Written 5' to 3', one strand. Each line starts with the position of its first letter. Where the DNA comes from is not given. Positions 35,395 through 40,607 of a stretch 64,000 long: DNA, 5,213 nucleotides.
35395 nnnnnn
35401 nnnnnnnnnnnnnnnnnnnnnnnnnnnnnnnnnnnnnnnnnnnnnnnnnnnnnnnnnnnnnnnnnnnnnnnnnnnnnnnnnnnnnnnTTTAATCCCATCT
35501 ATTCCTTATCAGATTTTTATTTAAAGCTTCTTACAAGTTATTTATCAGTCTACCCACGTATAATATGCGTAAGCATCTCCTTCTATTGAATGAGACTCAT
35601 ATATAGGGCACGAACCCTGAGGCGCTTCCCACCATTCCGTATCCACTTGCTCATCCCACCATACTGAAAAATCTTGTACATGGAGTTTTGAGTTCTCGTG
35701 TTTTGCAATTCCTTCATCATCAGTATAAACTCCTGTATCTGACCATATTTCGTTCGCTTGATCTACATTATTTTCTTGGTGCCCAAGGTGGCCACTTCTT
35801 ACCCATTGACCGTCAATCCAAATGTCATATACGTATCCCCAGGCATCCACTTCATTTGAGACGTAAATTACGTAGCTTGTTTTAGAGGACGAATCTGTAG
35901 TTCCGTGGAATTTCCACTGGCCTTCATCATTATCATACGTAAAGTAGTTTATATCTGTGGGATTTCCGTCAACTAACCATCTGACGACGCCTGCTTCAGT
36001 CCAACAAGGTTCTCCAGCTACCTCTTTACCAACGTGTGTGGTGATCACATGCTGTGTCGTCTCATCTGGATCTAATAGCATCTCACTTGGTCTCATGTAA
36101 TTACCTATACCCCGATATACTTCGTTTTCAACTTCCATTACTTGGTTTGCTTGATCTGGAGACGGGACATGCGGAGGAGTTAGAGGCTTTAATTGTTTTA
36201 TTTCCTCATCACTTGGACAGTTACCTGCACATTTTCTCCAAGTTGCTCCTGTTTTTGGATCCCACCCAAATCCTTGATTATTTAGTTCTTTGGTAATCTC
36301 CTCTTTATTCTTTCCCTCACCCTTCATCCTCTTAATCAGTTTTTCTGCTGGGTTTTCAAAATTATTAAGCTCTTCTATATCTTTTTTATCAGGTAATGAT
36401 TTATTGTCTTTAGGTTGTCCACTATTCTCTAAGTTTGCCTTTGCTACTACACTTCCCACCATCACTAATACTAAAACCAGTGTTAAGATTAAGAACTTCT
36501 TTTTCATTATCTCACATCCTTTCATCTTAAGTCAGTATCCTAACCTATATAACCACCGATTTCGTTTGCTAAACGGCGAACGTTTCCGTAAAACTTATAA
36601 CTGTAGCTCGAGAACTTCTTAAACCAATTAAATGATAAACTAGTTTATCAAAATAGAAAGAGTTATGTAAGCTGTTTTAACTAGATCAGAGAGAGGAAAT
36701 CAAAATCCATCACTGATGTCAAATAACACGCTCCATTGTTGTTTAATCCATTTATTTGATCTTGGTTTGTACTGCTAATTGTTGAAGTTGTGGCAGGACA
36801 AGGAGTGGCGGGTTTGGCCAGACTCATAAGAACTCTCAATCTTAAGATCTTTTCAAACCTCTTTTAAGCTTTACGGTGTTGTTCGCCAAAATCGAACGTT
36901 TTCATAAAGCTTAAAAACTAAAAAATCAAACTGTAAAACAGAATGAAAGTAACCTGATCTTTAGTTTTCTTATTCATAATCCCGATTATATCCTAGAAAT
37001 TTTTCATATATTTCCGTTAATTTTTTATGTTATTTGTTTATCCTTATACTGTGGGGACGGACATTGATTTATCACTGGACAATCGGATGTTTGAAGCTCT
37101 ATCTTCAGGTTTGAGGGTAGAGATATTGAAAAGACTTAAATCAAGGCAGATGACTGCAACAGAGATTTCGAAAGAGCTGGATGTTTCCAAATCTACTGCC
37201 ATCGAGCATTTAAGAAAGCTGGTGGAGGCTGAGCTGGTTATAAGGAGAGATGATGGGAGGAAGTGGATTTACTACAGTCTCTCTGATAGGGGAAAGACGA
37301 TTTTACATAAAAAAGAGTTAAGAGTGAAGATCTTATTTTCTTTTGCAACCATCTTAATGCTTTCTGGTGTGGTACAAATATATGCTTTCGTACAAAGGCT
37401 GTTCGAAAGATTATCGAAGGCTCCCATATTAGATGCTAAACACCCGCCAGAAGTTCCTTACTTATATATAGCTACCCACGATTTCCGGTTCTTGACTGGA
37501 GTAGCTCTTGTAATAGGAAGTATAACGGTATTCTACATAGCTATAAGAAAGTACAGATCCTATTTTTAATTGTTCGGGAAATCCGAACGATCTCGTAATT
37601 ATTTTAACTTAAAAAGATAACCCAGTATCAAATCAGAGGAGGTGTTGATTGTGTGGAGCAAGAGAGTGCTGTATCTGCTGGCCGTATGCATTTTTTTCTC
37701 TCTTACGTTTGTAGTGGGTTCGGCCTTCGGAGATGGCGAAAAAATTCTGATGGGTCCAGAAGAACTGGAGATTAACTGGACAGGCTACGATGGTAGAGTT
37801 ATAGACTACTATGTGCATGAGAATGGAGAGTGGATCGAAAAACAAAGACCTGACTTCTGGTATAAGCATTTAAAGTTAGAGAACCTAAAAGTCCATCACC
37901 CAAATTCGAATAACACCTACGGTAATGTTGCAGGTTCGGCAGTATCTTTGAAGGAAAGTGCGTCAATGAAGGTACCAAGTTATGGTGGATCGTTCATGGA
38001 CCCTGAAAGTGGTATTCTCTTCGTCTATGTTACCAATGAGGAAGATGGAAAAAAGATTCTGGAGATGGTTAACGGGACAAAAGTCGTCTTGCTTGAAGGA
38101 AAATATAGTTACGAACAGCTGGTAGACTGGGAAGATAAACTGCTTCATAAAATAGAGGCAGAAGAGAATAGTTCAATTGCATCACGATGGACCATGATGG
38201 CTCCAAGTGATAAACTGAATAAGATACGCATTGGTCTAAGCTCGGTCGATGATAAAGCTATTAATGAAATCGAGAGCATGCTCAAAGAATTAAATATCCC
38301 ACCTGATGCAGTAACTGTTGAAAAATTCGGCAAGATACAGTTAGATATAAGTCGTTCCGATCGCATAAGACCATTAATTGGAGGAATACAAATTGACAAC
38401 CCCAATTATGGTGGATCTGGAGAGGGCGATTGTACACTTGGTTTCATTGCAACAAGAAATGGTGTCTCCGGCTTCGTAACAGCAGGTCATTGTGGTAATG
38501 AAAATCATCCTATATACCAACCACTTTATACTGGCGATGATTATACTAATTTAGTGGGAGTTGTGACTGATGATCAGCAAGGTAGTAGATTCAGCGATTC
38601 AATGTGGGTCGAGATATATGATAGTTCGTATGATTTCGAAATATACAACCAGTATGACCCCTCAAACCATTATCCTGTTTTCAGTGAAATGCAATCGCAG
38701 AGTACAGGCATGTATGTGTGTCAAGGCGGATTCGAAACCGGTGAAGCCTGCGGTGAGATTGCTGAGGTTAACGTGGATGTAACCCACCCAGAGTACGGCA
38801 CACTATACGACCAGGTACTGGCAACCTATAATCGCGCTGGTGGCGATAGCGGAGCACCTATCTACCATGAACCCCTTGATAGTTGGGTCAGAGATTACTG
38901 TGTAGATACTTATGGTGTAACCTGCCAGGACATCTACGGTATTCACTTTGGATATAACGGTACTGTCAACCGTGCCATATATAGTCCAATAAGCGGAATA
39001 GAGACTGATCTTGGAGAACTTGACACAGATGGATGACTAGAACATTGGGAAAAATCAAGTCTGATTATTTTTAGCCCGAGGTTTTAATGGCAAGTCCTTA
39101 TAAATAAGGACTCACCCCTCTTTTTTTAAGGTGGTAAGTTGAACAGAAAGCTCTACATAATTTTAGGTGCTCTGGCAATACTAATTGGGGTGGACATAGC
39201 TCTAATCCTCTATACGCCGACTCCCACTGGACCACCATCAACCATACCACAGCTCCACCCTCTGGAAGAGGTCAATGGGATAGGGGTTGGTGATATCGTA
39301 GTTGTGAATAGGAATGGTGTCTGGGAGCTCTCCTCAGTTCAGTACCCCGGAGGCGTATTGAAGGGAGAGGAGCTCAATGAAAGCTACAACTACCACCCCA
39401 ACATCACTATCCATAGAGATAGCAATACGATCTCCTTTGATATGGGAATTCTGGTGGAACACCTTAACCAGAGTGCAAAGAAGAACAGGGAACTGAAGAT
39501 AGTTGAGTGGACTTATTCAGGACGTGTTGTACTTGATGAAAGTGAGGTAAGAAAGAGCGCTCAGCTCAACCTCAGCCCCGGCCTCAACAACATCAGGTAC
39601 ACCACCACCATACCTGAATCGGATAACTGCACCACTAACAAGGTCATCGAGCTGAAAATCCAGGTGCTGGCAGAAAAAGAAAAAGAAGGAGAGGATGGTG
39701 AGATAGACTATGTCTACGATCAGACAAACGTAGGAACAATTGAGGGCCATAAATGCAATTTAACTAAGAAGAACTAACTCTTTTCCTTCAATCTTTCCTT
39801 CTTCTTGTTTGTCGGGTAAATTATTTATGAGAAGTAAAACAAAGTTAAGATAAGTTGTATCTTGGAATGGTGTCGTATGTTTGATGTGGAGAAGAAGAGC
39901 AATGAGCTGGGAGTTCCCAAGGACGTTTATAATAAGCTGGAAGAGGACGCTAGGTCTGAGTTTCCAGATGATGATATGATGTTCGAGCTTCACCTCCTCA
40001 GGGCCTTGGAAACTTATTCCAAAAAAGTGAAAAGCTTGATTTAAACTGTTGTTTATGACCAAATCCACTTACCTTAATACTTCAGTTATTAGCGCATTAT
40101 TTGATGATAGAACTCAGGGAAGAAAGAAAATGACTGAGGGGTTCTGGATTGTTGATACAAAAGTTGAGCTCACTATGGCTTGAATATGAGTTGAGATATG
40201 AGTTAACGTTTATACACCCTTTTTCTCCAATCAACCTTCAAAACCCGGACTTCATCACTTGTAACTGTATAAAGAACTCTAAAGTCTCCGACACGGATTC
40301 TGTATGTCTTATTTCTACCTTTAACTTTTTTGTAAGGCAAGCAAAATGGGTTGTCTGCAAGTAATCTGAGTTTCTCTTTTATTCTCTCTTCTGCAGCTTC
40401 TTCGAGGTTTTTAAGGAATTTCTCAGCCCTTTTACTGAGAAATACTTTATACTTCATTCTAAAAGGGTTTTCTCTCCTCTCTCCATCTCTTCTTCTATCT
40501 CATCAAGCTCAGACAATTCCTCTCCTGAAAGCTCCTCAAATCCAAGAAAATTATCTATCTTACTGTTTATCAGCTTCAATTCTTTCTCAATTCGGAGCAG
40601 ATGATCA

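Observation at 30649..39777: Twice-repeated five-part cassette: secreted hydrolase, membrane-anchored ArsR-type regulator, secreted cargo, terminator, ~210-aa anchored protein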

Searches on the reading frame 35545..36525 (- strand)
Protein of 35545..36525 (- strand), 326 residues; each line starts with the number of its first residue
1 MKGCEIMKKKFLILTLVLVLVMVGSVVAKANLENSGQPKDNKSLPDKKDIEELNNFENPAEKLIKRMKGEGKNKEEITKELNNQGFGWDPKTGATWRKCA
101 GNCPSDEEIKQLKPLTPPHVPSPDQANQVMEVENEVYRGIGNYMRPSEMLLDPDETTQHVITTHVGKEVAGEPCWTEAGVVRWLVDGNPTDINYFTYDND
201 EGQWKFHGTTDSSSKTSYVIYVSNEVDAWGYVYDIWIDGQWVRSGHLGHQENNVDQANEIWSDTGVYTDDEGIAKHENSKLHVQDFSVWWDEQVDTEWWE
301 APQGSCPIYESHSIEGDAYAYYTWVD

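Call 7: search_protein_families(library=pfam, proteins=[window:35545-36525:-], max_evalue=0.01)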
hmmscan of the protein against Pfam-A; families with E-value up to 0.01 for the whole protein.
window:35545-36525:- (326 aa): 0 families

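Call 30: search_protein_families(library=ncbifam, proteins=[window:35545-36525:-], max_evalue=0.01)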
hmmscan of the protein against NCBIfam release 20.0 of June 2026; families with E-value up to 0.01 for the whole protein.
window:35545-36525:- (326 aa): 0 families

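Call 71: search_solved_structures(query=window:35545-36525:-, max_evalue=10)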
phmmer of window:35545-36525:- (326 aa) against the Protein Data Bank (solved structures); distinct sequences matched with E-value up to 10: 1.
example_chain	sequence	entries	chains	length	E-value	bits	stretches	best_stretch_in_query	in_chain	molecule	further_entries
7pq5_L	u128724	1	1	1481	0.41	13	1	172-231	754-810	Tre23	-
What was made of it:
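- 35545..36507 (-): secY: a secreted 320-aa protein of unknown fold. No Pfam, NCBIfam or PDB hit (calls 7, 30, 71).
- Tried and rejected: No family or structure match (calls 7, 30, 71).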

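Call 84: search_protein_families(library=padloc, proteins=[window:35545-36525:-], max_evalue=0.001)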
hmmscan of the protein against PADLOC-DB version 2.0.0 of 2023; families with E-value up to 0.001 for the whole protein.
window:35545-36525:- (326 aa): 0 families

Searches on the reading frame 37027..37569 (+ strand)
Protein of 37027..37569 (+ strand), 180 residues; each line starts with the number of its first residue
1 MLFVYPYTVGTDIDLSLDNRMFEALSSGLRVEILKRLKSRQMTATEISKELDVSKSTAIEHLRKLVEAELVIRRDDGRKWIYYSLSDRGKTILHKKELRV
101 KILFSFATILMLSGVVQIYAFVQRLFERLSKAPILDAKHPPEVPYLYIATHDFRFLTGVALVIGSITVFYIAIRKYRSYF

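Call 7: search_protein_families(library=pfam, proteins=[window:37027-37569:+], max_evalue=0.01)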
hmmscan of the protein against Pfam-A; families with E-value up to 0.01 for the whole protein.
window:37027-37569:+ (180 aa): 20 families
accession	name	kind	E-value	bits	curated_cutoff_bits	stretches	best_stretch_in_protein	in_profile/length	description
PF01022.26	HTH_5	-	7.1e-13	48.7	22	1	30-72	4-46/47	Bacterial regulatory protein, arsR family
PF12840.13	HTH_20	-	4.1e-11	43.1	27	1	25-71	1-48/51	Helix-turn-helix domain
PF13463.12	HTH_27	-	1.3e-07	32.2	22.2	1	29-89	4-68/68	Winged helix DNA-binding domain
PF01978.25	TrmB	-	5.4e-07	29.8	25.6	1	37-82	18-62/68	Sugar-specific transcriptional regulator TrmB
PF25213.1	HVO_A0261_N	-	5.4e-07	29.8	35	1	26-92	9-70/86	HVO_A0261 N-terminal domain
PF21476.4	PF0610-like_N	-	3.6e-06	27.6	33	1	30-64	3-37/50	PF0610-like, N-terminal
PF04967.18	HTH_10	-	1.3e-05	25.3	23.1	1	39-64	21-46/53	HTH DNA binding domain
PF08279.18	HTH_11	-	1.7e-05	25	25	1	33-69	5-43/55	HTH domain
PF12802.13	MarR_2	-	2.5e-05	24.8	27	1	40-77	20-56/61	MarR family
PF01325.25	Fe_dep_repress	-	3.6e-05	24.3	26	1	42-73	23-54/60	Iron dependent repressor, N-terminal DNA binding domain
PF01047.28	MarR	-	4.2e-05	23.8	24.6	1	39-76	15-52/59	MarR family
PF24038.1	DUF7347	-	5.2e-05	23.8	27.6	1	20-93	3-74/77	Domain of unknown function (DUF7347)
PF24270.1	HTH_Cmi2_C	-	6.5e-05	23.6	27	1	12-77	59-124/125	Cmi2, C-terminal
PF13412.12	HTH_24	-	6.6e-05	22.9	21.9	1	40-71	16-47/48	Winged helix-turn-helix DNA-binding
PF09339.16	HTH_IclR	-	8.1e-05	22.8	22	1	40-71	17-48/52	IclR helix-turn-helix domain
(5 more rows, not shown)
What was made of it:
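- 37027..37569 (+): regY: an ArsR-type wHTH, TM1, a ~30-aa outer loop and TM2. Pfam HTH_5/HTH_20 (call 7).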

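Call 84: search_protein_families(library=padloc, proteins=[window:37027-37569:+], max_evalue=0.001)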
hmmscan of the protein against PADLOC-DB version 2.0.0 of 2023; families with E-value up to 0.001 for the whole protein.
window:37027-37569:+ (180 aa): 15 families
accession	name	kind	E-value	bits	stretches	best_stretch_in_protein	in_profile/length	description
PDLC01720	Csa3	-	6.5e-14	50.5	1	21-100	18-94/118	Csa3_1_CAS-I-II-III-IV-V-VI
PDLC01438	Csa3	-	1.3e-13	49.7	1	19-94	139-210/305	"CAS-I,CAS-II,CAS-III,CAS-IV,CAS-V,CAS-VI; associated_signaling"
PDLC01044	Csa3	-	6.3e-09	34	1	29-93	137-194/194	Type I-A associated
PDLC01863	CARF3--CARF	-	1.1e-07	29.7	1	28-92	119-180/182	-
PDLC01848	CARF3--CARF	-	1.9e-07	29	1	26-93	135-193/197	-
PDLC01879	CARF3--CARF_TM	-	3.4e-07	28.1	1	30-95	158-219/222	-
PDLC01268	CasR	-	6.3e-07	27.5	1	12-83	112-174/179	"CAS-I,CAS-II,CAS-III,CAS-IV,CAS-V,CAS-VI; associated_signaling"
PDLC01434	CasR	-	1.1e-06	26.7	1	29-79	129-179/191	"CAS-I,CAS-II,CAS-III,CAS-IV,CAS-V,CAS-VI; associated_signaling"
PDLC01870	CARF3--CARF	-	1.1e-06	26.6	1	32-105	140-214/228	-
PDLC01858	CARF3--CARF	-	2e-06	25.8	1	32-78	148-194/204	-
PDLC01853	CARF3--CARF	-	4.8e-05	21.1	1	32-76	142-189/209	-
PDLC01852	CARF3--CARF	-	8.4e-05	20.6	1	13-79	125-195/208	-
PDLC01857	CARF3--CARF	-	0.0002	19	1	29-82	132-183/201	-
PDLC01875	CARF3--CARF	-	0.00039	18.3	1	28-94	146-212/219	-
PDLC01849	CARF3--CARF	-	0.00061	17.6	1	30-73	140-183/197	-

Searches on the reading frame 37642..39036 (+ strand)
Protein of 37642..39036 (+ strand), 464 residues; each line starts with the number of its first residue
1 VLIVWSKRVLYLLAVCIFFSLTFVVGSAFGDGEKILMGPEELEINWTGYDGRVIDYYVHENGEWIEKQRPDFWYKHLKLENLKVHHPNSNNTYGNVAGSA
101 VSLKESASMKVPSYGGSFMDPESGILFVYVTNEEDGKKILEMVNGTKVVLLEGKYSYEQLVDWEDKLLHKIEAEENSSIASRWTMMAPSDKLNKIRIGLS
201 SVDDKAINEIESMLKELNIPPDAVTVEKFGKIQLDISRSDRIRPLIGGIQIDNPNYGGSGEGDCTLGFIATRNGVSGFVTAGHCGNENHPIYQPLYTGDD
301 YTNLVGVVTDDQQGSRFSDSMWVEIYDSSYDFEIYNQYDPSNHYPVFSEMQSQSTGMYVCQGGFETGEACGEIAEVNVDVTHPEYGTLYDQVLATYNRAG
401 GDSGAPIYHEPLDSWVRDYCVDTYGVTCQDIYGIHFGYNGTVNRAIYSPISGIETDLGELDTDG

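Call 7: search_protein_families(library=pfam, proteins=[window:37642-39036:+], max_evalue=0.01)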
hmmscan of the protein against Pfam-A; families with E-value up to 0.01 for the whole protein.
window:37642-39036:+ (464 aa): 0 families

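Call 14: search_solved_structures(query=window:37642-39036:+, max_evalue=1, show_alignments=1)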
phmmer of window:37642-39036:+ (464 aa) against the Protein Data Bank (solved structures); distinct sequences matched with E-value up to 1: 33.
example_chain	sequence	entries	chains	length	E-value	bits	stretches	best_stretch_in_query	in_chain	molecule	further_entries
2pfe_A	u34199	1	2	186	1.3e-08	37.2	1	253-406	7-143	Alkaline serine protease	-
2oua_A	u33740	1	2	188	1.1e-05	27.6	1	262-406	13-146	Serine protease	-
3m7u_A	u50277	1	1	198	1.9e-05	26.8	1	256-388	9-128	Alpha-lytic protease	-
5mrt_A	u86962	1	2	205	2.5e-05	26.3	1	247-405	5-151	Lytic endopeptidase preproenzyme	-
3ure_A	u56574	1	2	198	2.8e-05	26.2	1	256-406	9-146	Alpha-lytic protease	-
1p09_A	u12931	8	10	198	3.9e-05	25.7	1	256-389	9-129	ALPHA-LYTIC PROTEASE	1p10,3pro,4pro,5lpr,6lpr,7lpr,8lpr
1p01_A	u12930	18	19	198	3.9e-05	25.7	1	256-389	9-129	ALPHA-LYTIC PROTEASE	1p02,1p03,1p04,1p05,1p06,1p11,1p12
1boq_A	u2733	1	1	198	4e-05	25.7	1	256-388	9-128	PROTEIN (ALPHA-LYTIC PROTEASE)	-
3urc_A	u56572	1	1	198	4.7e-05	25.5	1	256-385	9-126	Alpha-lytic protease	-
3urd_A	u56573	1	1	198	4.9e-05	25.4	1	256-389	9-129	Alpha-lytic protease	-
1gbe_A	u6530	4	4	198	5e-05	25.4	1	256-389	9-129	ALPHA-LYTIC PROTEASE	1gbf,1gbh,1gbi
1gbj_A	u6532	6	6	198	5e-05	25.4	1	256-389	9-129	ALPHA-LYTIC PROTEASE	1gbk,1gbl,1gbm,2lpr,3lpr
1gba_A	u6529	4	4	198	5e-05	25.4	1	256-389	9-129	ALPHA-LYTIC PROTEASE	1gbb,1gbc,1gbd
1qq4_A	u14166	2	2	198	5.2e-05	25.3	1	256-404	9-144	ALPHA-LYTIC PROTEASE | ALHPA-LYTIC PROTEASE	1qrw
3m7t_A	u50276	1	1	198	8.4e-05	24.6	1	259-389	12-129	Alpha-lytic protease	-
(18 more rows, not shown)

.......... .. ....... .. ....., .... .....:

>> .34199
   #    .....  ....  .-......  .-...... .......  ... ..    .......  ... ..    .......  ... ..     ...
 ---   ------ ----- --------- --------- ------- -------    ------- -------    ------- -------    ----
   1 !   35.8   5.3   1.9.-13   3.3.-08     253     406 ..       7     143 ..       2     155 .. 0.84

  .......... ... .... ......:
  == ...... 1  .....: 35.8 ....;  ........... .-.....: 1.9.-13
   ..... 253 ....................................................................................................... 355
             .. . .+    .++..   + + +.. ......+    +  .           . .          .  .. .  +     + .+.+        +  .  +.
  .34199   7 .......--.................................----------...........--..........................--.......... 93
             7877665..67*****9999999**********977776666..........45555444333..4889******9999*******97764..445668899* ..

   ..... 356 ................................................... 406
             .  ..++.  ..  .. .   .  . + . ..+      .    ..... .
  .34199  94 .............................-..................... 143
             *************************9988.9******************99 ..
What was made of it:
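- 37642..39036 (+): Secreted S1E (alpha-lytic / streptogrisin-type) serine protease with an N-terminal prodomain. The start codon is uncertain (37642, 37645 or 37651). PDB 2pfe E=1.3e-8, with the TAGHCG and GGDSGAP motifs (call 14).
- On Peptidase family S1E (alpha-lytic protease / streptogrisin): PDB 2pfe E=1.3e-8, alpha-lytic protease E=2e-5 or better, with TAGHCG and GGDSGAP aligned (call 14).
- Checked: The S1E protease is confirmed (PDB 2pfe E=1e-8; TAGHCG and GGDSGAP motifs; call 14).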

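Call 30: search_protein_families(library=ncbifam, proteins=[window:37642-39036:+], max_evalue=0.01)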
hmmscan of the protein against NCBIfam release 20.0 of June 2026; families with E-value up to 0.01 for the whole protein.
window:37642-39036:+ (464 aa): 1 family
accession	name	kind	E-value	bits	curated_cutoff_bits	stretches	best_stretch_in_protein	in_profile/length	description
NF051463.1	Rv1815_serprot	equivalog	4.4e-08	32.8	175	1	261-409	18-154/190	Rv1815 family serine proteinase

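Call 84: search_protein_families(library=padloc, proteins=[window:37642-39036:+], max_evalue=0.001)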
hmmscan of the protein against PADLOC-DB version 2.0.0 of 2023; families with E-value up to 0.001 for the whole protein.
window:37642-39036:+ (464 aa): 0 families

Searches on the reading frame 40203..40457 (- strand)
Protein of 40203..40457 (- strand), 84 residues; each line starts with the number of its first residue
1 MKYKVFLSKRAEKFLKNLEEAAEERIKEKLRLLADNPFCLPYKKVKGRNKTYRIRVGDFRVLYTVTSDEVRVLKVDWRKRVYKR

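Call 86: search_protein_families(library=pfam, proteins=[window:40203-40457:-], max_evalue=0.001)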
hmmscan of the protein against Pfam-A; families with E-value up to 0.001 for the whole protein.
window:40203-40457:- (84 aa): 1 family
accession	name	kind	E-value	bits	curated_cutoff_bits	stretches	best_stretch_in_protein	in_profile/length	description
PF05016.21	ParE_toxin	-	1.1e-10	42.4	23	1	5-82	1-89/89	ParE toxin of type II toxin-antitoxin system, parDE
